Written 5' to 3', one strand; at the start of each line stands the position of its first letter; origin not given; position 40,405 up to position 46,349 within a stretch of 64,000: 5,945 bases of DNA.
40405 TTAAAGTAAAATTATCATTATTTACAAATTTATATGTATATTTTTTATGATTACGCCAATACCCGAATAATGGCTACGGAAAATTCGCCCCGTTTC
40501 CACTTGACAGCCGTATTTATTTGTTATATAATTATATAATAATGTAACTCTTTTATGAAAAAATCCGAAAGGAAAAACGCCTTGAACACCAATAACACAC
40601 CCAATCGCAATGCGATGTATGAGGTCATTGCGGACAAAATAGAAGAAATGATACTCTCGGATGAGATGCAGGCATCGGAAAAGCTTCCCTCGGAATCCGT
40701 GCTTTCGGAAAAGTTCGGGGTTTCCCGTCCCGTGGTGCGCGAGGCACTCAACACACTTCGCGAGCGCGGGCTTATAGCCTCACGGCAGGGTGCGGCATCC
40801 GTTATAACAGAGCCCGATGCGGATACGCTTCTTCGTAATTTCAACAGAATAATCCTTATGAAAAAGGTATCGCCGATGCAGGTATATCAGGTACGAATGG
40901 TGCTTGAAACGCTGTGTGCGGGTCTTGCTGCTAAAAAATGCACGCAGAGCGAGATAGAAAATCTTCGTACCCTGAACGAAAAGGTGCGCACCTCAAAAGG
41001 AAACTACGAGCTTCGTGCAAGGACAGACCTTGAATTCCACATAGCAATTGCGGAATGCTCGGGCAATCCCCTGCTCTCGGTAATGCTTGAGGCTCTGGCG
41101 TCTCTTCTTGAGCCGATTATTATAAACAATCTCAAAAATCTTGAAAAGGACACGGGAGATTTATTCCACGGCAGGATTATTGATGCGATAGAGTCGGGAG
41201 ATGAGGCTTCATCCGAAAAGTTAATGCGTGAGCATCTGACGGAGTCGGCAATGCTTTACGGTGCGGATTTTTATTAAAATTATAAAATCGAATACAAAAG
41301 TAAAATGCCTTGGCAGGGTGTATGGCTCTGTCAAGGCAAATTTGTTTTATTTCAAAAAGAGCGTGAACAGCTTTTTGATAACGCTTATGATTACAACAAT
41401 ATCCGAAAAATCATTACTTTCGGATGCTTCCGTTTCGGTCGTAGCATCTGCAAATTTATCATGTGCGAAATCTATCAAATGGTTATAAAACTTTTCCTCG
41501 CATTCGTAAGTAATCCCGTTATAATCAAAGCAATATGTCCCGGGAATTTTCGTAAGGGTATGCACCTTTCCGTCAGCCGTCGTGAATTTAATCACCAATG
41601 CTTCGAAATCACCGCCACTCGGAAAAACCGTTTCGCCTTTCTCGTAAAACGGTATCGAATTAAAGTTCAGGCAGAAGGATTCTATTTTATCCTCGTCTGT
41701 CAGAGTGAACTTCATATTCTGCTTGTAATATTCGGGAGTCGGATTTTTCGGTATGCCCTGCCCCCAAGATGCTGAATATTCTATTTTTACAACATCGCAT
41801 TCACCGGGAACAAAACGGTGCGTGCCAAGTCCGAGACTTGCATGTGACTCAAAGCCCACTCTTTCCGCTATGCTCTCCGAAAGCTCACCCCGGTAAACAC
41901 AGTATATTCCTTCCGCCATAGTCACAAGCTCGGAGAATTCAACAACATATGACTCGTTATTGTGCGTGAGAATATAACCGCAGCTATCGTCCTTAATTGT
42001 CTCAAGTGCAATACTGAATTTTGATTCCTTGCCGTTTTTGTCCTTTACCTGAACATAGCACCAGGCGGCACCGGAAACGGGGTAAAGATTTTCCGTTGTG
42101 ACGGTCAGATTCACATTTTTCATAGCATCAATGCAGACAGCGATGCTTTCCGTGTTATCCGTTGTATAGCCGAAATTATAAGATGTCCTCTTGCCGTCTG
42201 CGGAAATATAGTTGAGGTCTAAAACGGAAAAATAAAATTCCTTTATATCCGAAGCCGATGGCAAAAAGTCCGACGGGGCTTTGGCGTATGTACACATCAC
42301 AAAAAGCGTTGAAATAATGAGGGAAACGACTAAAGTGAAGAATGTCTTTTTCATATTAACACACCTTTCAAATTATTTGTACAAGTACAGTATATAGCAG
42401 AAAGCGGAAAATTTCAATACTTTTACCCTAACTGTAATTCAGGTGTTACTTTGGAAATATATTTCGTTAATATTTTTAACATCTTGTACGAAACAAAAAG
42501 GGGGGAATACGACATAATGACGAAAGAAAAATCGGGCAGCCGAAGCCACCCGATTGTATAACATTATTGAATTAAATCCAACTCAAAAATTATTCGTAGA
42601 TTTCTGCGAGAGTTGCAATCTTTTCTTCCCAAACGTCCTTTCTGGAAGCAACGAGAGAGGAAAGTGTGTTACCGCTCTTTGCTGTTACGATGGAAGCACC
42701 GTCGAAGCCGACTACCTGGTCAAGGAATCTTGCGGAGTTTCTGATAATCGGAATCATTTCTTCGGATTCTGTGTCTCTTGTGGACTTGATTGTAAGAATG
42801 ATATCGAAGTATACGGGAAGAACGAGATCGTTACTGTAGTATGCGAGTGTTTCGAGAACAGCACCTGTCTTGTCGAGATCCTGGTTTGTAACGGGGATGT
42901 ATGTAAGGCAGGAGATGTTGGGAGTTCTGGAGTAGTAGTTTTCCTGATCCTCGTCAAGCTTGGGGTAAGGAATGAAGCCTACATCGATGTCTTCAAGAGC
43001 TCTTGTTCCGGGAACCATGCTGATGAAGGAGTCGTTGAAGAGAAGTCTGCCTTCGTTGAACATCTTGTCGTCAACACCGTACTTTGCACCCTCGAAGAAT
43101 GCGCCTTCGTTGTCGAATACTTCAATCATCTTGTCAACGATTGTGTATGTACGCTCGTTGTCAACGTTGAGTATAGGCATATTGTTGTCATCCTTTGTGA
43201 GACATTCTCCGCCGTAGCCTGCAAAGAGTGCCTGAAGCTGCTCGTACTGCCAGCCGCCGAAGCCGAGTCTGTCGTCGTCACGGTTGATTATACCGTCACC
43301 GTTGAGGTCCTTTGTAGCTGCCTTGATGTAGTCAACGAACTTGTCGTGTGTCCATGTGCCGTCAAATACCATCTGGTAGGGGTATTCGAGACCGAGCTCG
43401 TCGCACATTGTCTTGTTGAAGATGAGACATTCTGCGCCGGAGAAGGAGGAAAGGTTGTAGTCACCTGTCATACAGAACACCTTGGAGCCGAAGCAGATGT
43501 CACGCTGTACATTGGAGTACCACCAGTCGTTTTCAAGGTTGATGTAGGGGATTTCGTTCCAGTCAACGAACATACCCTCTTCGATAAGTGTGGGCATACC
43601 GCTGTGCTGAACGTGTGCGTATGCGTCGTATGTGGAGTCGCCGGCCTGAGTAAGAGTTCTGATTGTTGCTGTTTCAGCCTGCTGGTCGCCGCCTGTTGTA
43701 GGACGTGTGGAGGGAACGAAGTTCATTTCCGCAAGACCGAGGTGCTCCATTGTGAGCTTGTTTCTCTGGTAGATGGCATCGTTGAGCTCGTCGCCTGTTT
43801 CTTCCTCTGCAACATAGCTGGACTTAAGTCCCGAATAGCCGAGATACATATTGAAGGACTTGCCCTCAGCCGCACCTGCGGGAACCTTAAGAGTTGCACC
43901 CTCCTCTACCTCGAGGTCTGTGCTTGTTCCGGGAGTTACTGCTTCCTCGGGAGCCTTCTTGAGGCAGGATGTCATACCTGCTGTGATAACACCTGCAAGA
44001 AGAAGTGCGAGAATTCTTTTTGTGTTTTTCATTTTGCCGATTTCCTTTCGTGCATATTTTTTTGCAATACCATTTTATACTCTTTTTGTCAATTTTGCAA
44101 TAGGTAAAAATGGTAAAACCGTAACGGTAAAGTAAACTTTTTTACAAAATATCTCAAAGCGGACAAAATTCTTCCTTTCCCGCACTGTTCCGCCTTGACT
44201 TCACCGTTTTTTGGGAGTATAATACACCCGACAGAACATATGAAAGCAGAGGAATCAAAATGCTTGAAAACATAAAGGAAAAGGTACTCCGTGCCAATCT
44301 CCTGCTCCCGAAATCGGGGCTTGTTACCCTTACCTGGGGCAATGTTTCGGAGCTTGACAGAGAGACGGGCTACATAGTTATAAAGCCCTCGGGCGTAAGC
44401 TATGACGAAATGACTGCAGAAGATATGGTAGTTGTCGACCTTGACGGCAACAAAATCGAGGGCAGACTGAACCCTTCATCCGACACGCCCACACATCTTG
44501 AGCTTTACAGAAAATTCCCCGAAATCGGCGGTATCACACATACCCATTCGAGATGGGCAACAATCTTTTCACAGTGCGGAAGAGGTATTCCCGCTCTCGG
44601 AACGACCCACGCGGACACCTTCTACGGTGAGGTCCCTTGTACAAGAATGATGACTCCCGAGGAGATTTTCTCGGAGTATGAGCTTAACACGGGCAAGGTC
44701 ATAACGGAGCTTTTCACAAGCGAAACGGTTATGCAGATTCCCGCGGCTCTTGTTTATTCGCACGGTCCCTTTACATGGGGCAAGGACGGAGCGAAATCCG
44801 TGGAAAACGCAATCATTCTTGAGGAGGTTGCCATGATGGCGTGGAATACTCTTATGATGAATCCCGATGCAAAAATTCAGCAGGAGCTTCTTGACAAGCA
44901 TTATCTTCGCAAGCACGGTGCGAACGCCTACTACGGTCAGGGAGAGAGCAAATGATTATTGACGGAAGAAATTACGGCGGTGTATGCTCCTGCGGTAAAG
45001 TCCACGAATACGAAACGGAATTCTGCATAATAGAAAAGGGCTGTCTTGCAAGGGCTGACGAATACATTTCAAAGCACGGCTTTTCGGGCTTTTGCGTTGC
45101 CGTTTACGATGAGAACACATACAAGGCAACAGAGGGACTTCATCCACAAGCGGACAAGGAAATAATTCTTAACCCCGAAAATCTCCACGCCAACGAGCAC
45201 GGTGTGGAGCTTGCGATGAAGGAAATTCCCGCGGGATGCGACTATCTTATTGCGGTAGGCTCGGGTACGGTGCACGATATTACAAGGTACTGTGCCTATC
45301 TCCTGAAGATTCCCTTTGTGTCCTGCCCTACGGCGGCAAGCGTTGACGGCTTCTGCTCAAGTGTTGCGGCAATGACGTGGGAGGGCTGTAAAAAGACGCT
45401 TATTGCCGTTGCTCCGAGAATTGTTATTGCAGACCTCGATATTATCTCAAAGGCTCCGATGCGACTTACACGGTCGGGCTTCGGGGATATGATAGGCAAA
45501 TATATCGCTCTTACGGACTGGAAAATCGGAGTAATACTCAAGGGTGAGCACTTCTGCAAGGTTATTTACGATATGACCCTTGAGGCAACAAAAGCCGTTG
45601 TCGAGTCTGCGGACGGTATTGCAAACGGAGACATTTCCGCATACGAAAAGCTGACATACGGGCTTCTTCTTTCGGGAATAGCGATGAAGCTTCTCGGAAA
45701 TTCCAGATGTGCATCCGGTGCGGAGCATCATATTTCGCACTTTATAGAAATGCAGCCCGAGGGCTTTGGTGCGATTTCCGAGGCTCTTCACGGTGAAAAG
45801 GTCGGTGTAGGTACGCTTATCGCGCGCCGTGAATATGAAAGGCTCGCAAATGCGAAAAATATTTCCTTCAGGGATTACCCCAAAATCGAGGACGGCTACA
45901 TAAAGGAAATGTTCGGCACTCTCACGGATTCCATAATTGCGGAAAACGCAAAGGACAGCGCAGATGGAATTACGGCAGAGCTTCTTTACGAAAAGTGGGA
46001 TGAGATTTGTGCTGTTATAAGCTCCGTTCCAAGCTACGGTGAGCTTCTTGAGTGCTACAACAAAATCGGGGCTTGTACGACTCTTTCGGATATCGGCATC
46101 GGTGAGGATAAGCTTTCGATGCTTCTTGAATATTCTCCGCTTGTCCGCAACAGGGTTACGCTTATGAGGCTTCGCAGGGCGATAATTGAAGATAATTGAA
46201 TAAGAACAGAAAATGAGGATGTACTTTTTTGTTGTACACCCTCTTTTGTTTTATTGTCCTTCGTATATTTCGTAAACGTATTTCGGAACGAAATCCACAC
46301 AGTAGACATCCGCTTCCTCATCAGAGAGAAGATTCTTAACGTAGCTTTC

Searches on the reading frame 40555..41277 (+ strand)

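Call 14: search_protein_families(library=pfam, proteins=[window:40555-41277:+], max_evalue=0.001)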
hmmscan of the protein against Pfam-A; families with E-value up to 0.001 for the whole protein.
window:40555-41277:+ (240 aa): 4 families
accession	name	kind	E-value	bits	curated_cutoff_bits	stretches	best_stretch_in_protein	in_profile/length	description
PF07729.17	FCD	-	5.2e-24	85.5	24.3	1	109-229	1-124/125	FCD domain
PF00392.27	GntR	-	7.6e-18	64.4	27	1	22-83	2-63/64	Bacterial regulatory proteins, gntR family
PF13545.12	HTH_Crp_2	-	0.00025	21.4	27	1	46-90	24-65/70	Crp-like helix-turn-helix domain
PF02082.26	Rrf2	-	0.00029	21.4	30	0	39-80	18-59/132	Iron-dependent Transcriptional regulator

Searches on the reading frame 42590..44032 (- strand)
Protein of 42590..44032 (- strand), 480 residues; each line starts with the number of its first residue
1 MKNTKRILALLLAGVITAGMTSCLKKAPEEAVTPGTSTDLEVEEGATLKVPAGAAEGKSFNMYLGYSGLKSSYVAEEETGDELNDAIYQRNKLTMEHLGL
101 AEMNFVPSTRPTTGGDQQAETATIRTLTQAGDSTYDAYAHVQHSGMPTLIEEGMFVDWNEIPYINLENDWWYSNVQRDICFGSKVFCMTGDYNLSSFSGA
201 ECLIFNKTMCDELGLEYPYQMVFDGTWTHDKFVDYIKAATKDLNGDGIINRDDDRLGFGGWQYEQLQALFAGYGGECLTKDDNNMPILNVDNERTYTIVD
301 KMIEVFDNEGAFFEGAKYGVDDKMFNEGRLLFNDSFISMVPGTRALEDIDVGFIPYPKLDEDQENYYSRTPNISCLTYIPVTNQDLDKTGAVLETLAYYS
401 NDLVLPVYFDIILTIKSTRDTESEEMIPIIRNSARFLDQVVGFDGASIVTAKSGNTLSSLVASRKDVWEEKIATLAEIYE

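Call 14: search_protein_families(library=pfam, proteins=[window:42590-44032:-], max_evalue=0.001)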
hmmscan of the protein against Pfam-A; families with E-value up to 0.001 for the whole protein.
window:42590-44032:- (480 aa): 1 family
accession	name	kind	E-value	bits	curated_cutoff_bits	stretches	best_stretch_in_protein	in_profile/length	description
PF01547.30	SBP_bac_1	-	1.8e-06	28.6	26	1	114-332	32-232/307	Bacterial extracellular solute-binding protein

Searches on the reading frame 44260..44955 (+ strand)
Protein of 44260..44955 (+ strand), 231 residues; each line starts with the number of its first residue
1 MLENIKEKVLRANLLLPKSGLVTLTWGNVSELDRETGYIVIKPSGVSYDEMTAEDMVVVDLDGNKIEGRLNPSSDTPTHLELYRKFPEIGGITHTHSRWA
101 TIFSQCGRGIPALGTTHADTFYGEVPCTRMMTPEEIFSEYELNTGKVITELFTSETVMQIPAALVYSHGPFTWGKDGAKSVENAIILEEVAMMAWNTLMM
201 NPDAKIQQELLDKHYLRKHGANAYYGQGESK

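Call 14: search_protein_families(library=pfam, proteins=[window:44260-44955:+], max_evalue=0.001)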
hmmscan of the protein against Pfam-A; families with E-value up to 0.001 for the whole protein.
window:44260-44955:+ (231 aa): 1 family
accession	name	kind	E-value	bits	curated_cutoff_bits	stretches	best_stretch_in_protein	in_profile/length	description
PF00596.27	Aldolase_II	-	1.3e-50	172.3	22.2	1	8-194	2-182/183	Class II Aldolase and Adducin N-terminal domain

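Call 18: find_encoding_contigs(protein=window:44260-44955:+, flank=10000, max_places=6)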
Protein window:44260-44955:+ (231 aa): 3 contigs read that carry it; 2 places shown.
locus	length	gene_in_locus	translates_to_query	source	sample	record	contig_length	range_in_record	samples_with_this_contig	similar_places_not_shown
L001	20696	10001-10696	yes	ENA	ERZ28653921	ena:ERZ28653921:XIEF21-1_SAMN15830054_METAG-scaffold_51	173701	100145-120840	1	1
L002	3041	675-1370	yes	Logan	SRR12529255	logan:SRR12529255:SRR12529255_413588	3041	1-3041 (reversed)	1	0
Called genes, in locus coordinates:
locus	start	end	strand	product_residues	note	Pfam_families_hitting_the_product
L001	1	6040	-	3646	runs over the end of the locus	PF09479:Flg_new (weak), PF00404:Dockerin_1 (weak)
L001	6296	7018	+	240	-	PF00392:GntR, PF07729:FCD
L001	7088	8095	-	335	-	-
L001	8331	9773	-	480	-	PF01547:SBP_bac_1 (weak)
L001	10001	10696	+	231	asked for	PF00596:Aldolase_II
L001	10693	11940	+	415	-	PF00465:Fe-ADH, PF13685:Fe-ADH_2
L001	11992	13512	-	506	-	-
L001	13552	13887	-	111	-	-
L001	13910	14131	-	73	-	-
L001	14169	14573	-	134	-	-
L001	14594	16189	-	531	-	PF07602:DUF1565 (faint), PF22842:Pel9A-like_beta_helix (weak)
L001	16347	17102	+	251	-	PF05116:S6PP, PF08282:Hydrolase_3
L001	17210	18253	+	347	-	PF03786:UxuA, PF01261:AP_endonuc_2 (weak)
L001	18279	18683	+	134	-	PF12647:RNHCP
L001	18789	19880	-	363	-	PF21694:DNA_pol3_delta_C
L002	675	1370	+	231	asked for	PF00596:Aldolase_II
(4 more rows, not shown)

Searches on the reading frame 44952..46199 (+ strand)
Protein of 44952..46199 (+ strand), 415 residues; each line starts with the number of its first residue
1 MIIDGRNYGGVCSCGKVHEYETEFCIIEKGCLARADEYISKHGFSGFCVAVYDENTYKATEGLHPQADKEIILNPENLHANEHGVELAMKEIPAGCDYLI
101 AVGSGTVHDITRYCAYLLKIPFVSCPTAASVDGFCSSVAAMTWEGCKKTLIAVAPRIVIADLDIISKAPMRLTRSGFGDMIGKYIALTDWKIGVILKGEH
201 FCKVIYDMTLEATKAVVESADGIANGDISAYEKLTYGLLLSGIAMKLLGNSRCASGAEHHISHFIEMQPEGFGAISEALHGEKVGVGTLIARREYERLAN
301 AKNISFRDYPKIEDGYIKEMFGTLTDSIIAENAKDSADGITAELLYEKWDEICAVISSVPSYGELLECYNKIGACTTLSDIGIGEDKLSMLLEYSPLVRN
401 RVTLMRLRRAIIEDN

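Call 14: search_protein_families(library=pfam, proteins=[window:44952-46199:+], max_evalue=0.001)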
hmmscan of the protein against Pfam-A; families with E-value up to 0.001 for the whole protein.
window:44952-46199:+ (415 aa): 2 families
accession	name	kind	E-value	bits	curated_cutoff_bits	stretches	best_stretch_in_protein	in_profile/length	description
PF13685.12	Fe-ADH_2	-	2.6e-30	105.8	28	1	27-169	2-149/149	Iron-containing alcohol dehydrogenase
PF00465.25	Fe-ADH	-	6.2e-09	36.1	31.3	1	25-161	4-167/168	Iron-containing alcohol dehydrogenase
